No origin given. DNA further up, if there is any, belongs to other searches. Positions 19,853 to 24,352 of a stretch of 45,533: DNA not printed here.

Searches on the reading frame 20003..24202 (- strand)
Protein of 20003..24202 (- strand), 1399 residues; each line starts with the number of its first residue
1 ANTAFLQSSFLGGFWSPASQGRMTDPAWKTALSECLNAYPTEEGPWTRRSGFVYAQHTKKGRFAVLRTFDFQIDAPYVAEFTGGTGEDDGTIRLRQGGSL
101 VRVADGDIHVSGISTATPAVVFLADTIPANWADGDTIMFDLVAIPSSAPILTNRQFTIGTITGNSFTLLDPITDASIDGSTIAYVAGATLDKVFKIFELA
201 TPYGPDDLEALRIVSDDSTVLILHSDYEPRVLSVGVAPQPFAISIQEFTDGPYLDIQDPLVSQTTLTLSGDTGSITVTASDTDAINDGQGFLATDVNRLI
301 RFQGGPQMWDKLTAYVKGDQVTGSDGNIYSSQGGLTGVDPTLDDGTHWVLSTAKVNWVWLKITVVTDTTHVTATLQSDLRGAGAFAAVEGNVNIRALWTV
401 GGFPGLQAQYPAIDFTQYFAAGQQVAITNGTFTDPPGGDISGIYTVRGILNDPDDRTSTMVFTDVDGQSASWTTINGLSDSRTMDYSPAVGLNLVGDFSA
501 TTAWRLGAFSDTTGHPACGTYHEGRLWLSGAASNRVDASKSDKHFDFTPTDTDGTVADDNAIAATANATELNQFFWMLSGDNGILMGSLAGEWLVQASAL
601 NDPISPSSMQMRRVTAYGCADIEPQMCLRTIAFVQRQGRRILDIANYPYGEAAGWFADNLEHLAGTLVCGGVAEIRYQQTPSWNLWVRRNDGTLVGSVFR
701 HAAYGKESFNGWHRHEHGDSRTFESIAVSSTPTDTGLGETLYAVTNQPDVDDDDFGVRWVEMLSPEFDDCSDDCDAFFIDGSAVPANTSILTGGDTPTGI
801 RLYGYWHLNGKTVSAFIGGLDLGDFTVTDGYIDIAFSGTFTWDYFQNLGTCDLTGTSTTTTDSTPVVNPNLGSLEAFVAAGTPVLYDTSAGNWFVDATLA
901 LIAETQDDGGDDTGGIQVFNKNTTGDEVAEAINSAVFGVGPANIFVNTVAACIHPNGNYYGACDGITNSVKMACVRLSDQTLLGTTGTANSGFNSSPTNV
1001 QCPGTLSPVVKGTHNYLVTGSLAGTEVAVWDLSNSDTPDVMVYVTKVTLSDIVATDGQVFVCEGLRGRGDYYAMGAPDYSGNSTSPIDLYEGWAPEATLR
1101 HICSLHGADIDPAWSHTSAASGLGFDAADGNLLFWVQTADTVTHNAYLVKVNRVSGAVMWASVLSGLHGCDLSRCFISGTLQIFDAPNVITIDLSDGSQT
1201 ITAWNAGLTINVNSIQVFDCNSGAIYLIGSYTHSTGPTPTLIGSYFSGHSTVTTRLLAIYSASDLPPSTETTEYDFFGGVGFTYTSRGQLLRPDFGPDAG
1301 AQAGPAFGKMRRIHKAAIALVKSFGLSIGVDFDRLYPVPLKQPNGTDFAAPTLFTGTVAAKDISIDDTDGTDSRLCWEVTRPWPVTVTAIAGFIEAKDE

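Call 33: search_protein_families(library=phrogs, proteins=[window:20003-24202:-], max_evalue=0.0001)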
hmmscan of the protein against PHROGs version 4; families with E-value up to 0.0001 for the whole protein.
window:20003-24202:- (1399 aa): 3 families
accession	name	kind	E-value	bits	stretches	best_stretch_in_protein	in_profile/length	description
phrog_376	-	tail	9.6e-91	306.2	2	2-834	3-592/712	tail protein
phrog_15566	-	tail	1e-20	74.8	1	498-781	30-294/552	tail protein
phrog_20269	-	unknown function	1.1e-11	45.3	1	4-282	4-187/374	-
